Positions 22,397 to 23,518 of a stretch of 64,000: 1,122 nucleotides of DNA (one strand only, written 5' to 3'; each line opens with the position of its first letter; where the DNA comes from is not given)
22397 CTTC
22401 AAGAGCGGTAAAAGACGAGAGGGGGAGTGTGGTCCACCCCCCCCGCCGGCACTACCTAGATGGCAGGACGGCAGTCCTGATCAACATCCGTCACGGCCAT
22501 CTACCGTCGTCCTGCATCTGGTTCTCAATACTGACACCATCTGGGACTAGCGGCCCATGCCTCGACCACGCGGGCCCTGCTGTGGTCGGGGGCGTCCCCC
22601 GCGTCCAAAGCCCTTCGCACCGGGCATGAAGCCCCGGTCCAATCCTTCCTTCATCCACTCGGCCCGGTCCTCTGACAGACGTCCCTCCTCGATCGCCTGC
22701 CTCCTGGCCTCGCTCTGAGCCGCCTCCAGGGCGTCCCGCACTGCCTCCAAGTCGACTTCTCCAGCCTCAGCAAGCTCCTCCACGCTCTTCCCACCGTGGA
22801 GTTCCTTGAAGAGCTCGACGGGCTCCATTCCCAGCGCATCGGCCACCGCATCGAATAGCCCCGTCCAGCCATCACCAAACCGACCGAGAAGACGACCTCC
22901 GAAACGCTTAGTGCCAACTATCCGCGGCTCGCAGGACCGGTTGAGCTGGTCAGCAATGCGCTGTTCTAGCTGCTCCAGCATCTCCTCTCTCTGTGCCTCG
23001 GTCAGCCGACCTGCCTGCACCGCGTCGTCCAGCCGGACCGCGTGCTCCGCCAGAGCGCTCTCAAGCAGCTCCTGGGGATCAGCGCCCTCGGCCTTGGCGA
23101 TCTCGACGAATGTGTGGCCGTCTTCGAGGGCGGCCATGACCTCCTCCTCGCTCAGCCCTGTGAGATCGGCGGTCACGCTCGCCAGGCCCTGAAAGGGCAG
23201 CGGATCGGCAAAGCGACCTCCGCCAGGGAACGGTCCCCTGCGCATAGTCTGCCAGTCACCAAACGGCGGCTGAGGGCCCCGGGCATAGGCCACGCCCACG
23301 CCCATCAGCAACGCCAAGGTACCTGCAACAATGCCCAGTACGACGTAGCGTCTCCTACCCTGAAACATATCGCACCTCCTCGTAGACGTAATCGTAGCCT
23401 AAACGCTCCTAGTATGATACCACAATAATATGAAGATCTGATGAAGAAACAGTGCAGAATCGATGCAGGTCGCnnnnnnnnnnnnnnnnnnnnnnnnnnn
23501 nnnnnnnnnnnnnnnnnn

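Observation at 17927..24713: Inferred envelope or metal-stress module: sensor kinase/regulator pair, LTXXQ-type periplasmic protein and CDF exporter, resembling Cpx/Zra systems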

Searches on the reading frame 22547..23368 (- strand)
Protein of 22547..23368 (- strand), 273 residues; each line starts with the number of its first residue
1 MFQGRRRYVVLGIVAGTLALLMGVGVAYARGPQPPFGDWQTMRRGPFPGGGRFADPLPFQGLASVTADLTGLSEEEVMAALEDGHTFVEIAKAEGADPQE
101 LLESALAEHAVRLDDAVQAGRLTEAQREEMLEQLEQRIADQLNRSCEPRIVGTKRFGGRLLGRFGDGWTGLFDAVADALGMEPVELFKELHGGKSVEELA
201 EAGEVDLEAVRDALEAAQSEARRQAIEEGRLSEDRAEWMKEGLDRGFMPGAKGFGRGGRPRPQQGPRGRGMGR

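Call 3: search_protein_families(library=pfam, proteins=[window:22547-23368:-], max_evalue=0.1)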
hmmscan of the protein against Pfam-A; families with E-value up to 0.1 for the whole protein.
window:22547-23368:- (273 aa): 3 families
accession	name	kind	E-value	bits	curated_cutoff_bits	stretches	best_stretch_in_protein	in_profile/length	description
PF10925.13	DUF2680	-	0.029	14.9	25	0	117-139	28-50/57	Protein of unknown function (DUF2680)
PF04255.20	DUF433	-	0.029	14.6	23.6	0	186-215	24-54/56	Protein of unknown function (DUF433)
PF22451.2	NirdL-like_HTH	-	0.041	13.9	27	0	67-82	23-38/47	Siroheme decarboxylase NirDL-like HTH domain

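Call 4: search_protein_families(library=ncbifam, proteins=[window:22547-23368:-], max_evalue=0.1)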
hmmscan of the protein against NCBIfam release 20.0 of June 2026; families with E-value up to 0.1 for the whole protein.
window:22547-23368:- (273 aa): 0 families

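Call 5: find_homologous_proteins(query=window:22547-23368:-, max_evalue=0.001)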
Query window:22547-23368:- (273 aa): 17 proteins with E <= 0.001 among 8000 candidates.
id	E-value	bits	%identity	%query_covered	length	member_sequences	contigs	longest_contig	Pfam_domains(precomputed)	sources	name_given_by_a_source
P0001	1.1e-172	591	100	100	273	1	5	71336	-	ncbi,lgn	-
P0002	7.0e-74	267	55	86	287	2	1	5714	-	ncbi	-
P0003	1.4e-69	253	50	85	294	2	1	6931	PF10925.14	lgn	-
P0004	8.4e-68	247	48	88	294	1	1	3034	-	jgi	-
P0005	1.1e-65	240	47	97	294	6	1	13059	-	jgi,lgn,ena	-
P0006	5.7e-62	228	47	92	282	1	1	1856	PF10925.14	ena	-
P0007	2.8e-61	226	50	81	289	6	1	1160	PF10925.14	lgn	-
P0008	3.8e-58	216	44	100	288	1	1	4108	-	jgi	jgi:hypothetical protein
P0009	3.1e-57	213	46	92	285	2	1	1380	-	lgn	-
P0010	1.3e-51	194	48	72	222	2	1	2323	-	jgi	jgi:uncharacterized protein (DUF433 family)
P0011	2.1e-18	85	49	33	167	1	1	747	-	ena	-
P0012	2.4e-15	75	45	37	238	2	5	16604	PF10925.14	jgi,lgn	jgi:polyhydroxyalkanoate synthesis regulator phasin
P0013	5.7e-14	71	32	64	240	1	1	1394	-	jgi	jgi:hypothetical protein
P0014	9.9e-14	70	43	37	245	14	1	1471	PF17944.7,PF10925.14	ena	-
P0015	1.5e-13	69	42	48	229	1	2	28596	PF10925.14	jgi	jgi:hypothetical protein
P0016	5.2e-12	64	43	39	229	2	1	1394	PF10925.14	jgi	jgi:polyhydroxyalkanoate synthesis regulator phasin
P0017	5.5e-5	41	44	26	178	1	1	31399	-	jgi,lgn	-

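Call 6: search_solved_structures(query=window:22547-23368:-, max_evalue=10, show_alignments=3)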
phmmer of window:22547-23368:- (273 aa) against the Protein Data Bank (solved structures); distinct sequences matched with E-value up to 10: 1.
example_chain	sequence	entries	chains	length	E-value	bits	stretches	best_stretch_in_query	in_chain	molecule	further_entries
2byu_A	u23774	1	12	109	0.98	12.4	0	66-89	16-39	HEAT SHOCK PROTEIN 16.9B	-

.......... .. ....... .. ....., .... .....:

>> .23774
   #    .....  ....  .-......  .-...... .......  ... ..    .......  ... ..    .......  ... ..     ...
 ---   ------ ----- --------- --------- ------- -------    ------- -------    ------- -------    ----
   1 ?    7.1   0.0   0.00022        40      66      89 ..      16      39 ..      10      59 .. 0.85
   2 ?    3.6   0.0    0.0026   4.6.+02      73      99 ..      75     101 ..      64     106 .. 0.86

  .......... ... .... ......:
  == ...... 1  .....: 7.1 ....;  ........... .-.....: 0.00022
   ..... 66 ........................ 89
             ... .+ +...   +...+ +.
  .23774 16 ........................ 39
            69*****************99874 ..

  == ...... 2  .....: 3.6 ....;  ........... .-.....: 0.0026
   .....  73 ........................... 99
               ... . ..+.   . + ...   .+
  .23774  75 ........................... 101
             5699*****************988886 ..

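Call 7: list_cluster_members(proteins=[P0001, P0002, P0005, P0012, P0015])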
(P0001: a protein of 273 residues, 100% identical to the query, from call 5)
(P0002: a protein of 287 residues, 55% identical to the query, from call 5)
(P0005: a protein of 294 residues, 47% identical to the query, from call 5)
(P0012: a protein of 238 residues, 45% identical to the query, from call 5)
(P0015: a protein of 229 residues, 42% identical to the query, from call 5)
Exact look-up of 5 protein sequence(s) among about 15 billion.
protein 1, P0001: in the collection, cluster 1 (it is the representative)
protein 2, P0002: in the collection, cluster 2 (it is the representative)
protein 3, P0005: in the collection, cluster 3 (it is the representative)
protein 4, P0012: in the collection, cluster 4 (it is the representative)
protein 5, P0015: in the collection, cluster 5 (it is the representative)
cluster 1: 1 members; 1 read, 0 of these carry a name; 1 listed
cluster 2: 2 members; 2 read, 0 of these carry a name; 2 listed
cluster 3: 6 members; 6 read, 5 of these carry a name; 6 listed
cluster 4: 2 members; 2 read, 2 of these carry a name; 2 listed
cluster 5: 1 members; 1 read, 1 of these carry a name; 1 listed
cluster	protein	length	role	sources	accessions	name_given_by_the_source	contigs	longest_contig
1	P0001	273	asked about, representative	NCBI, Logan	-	-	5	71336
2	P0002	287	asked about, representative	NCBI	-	-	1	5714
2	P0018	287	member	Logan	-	-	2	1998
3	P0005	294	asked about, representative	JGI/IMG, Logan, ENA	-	-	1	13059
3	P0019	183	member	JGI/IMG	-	hypothetical protein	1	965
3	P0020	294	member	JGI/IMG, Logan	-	uncharacterized protein (DUF433 family)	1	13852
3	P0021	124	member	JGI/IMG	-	hypothetical protein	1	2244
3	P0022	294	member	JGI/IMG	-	uncharacterized protein (DUF433 family)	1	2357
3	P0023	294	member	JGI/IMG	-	uncharacterized protein (DUF433 family)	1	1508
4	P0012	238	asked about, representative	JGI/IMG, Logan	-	polyhydroxyalkanoate synthesis regulator phasin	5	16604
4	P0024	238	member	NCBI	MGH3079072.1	MAG: hypothetical protein ACRDPZ_12950 [Gaiellaceae bacterium]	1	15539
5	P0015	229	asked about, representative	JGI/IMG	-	hypothetical protein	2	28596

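Call 9: find_encoding_contigs(protein=P0001, flank=10000, max_places=5)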
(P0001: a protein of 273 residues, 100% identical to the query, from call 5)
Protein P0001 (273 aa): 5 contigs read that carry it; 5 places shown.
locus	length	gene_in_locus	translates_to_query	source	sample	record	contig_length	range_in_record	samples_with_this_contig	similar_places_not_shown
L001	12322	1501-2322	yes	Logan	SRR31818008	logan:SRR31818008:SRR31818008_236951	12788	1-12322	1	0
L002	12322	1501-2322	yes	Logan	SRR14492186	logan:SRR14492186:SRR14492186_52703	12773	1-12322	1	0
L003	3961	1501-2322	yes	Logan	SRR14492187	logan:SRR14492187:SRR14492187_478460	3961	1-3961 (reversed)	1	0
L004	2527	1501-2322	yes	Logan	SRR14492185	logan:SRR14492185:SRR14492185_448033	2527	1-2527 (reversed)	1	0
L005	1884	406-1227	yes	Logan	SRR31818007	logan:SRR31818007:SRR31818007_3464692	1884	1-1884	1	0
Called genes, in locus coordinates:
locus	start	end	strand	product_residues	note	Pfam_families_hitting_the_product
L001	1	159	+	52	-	?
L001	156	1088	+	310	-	PF01545:Cation_efflux, PF16916:ZT_dimer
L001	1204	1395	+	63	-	-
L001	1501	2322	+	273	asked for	-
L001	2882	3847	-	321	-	PF02469:Fasciclin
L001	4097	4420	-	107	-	-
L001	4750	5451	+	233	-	PF00072:Response_reg, PF00486:Trans_reg_C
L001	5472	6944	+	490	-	PF00672:HAMP, PF00512:HisKA, PF02518:HATPase_c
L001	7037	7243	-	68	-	-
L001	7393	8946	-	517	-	PF03816:LytR_cpsA_psr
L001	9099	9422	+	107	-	-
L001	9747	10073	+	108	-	-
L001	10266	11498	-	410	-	PF01590:GAF (weak)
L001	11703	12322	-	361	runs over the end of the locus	?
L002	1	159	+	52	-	?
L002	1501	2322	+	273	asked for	-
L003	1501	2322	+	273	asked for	-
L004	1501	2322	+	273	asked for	-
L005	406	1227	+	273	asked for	-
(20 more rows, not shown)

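Call 10: find_encoding_contigs(protein=P0005, flank=10000, max_places=4)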
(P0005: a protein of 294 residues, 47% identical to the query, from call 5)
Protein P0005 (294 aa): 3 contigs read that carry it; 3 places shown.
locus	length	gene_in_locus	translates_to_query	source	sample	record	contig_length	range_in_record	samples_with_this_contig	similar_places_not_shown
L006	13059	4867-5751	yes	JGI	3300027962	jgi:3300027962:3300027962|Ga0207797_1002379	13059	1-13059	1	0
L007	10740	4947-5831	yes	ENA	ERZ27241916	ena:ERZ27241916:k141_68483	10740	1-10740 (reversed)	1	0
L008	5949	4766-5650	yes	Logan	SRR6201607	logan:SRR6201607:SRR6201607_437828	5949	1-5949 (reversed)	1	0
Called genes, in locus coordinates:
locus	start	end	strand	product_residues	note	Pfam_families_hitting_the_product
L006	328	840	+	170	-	PF25084:LbH_EIF2B (faint), PF00132:Hexapep (weak)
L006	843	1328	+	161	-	PF00027:cNMP_binding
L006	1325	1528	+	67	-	-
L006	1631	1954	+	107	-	PF01022:HTH_5, PF12840:HTH_20 (weak)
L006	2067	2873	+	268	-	PF06325:PrmA, PF01135:PCMT, PF01209:Ubie_methyltran, PF13489:Methyltransf_23, PF13847:Methyltransf_31, PF08241:Methyltransf_11, PF08242:Methyltransf_12, PF13649:Methyltransf_25, +2 more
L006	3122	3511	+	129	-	PF01597:GCV_H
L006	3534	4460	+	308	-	PF01545:Cation_efflux, PF16916:ZT_dimer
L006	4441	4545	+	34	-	-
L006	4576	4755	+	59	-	-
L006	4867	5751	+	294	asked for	-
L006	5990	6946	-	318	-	PF02469:Fasciclin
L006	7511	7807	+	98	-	-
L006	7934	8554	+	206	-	PF01169:GDT1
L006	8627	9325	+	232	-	PF00072:Response_reg, PF00486:Trans_reg_C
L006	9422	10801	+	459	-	PF00672:HAMP, PF00512:HisKA, PF13581:HATPase_c_2 (weak), PF02518:HATPase_c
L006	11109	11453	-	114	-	-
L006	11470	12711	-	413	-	PF03372:Exo_endo_phos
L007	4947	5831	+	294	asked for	-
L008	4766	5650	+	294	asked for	-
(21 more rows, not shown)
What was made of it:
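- In L006 the regulator operon begins with a GDT1/UPF0016 cation transporter, and an ArsR-type regulator lies upstream of the CDF (call 10).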

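Call 11: find_encoding_contigs(protein=P0012, flank=10000, max_places=4)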
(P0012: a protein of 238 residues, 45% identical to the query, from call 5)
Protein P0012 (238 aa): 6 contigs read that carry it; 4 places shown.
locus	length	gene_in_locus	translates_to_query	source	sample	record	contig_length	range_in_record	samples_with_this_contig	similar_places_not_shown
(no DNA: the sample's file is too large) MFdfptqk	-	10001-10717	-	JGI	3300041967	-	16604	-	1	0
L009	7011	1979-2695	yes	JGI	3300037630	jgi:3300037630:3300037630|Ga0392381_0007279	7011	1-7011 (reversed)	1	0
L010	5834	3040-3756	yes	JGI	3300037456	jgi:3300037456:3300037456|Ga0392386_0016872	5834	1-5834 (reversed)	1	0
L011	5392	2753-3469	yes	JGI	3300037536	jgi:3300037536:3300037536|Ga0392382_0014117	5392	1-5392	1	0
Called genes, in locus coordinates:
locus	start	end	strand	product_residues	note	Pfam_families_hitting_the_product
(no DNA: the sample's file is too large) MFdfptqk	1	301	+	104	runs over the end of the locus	-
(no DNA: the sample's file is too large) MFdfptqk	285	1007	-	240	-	-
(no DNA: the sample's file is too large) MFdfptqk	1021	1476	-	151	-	-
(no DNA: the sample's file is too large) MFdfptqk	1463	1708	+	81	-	-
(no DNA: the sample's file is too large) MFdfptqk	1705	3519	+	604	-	PF01368:DHH, PF02272:DHHA1, PF17768:RecJ_OB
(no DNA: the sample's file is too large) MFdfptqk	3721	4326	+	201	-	-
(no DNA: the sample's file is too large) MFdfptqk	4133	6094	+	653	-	-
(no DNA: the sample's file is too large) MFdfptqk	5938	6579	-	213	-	PF13428:TPR_14 (faint)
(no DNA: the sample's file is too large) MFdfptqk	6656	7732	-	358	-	PF00089:Trypsin, PF13365:Trypsin_2, PF13180:PDZ_2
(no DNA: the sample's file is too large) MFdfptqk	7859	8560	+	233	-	PF00072:Response_reg, PF00486:Trans_reg_C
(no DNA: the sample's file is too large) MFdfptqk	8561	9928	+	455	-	PF00672:HAMP, PF00512:HisKA, PF02518:HATPase_c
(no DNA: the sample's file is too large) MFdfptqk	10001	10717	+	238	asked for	PF10925:DUF2680 (faint)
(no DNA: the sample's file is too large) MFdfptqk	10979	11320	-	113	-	-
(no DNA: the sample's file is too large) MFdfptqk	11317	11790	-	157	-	PF13279:4HBT_2, PF03061:4HBT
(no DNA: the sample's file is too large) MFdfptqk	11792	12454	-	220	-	?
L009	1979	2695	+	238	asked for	PF10925:DUF2680 (faint)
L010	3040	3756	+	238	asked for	PF10925:DUF2680 (faint)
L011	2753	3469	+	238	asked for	PF10925:DUF2680 (faint)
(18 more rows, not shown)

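Call 13: find_encoding_contigs(protein=P0015, flank=10000, max_places=3)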
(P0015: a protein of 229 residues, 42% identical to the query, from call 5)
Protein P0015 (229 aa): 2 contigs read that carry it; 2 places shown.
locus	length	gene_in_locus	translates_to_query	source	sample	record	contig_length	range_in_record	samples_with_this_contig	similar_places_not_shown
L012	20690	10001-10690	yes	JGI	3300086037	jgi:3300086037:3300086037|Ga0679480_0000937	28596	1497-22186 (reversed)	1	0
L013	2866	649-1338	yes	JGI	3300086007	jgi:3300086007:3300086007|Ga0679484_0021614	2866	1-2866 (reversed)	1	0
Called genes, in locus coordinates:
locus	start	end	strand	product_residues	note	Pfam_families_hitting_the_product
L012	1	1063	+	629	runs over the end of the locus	PF01368:DHH, PF02272:DHHA1, PF17768:RecJ_OB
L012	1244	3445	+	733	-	PF13328:HD_4, PF01966:HD, PF04607:RelA_SpoT, PF02824:TGS, PF19296:RelA_AH, PF28438:RelA_RIS, PF13291:ACT_4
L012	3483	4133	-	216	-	PF00515:TPR_1 (faint)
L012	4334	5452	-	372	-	PF00089:Trypsin, PF13365:Trypsin_2, PF00595:PDZ (faint), PF13180:PDZ_2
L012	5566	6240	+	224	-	PF00072:Response_reg, PF00486:Trans_reg_C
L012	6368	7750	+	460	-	PF00672:HAMP, PF00512:HisKA, PF02518:HATPase_c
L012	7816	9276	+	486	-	PF12704:MacB_PCD, PF02687:FtsX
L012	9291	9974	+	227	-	PF13191:AAA_16 (faint), PF00005:ABC_tran, PF13304:AAA_21 (faint)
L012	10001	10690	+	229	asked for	PF10925:DUF2680 (faint)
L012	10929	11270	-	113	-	-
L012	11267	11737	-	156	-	PF13279:4HBT_2, PF03061:4HBT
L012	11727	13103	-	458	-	PF02878:PGM_PMM_I, PF02879:PGM_PMM_II, PF02880:PGM_PMM_III, PF00408:PGM_PMM_IV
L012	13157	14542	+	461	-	-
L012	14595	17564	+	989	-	PF00211:Guanylate_cyc, PF13191:AAA_16, PF13401:AAA_22 (faint), PF17874:TPR_MalT, PF13424:TPR_12 (weak)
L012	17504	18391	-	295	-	PF01261:AP_endonuc_2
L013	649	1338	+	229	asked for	PF10925:DUF2680 (faint)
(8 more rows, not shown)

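Call 14: find_encoding_contigs(protein=P0017, flank=10000, max_places=3)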
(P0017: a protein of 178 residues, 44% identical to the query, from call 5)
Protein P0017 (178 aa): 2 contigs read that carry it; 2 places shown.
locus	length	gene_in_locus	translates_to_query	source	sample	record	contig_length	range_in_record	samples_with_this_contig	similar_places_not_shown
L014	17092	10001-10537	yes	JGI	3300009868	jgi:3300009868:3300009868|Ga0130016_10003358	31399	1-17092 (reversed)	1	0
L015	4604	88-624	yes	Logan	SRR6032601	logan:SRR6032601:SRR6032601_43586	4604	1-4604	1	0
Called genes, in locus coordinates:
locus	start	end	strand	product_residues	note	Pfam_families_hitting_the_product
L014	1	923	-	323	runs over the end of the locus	PF13191:AAA_16, PF00004:AAA, PF07724:AAA_2 (faint), PF07726:AAA_3 (faint), PF07728:AAA_5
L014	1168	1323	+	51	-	-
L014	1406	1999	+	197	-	PF01195:Pept_tRNA_hydro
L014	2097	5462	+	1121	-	PF17757:UvrB_inter, PF02559:CarD_TRCF_RID, PF00270:DEAD, PF04851:ResIII (weak), PF00271:Helicase_C, PF03461:TRCF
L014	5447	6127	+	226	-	PF00072:Response_reg, PF00486:Trans_reg_C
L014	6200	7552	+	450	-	PF00672:HAMP, PF00512:HisKA, PF02518:HATPase_c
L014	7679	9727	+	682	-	PF00270:DEAD (weak), PF04851:ResIII, PF17757:UvrB_inter, PF27431:UvrB_3rd, PF00271:Helicase_C, PF12344:UvrB, PF02151:UVR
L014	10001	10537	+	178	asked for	-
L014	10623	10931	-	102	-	PF00708:Acylphosphatase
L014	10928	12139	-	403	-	PF13485:Peptidase_MA_2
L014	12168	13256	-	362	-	PF02985:HEAT (faint), PF13646:HEAT_2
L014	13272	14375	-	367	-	PF02163:Peptidase_M50, PF04495:GRASP55_65 (weak), PF13180:PDZ_2, PF17820:PDZ_6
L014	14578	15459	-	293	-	PF22700:MVD-like_N, PF00288:GHMP_kinases_N, PF18376:MDD_C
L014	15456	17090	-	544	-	?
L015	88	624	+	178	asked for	-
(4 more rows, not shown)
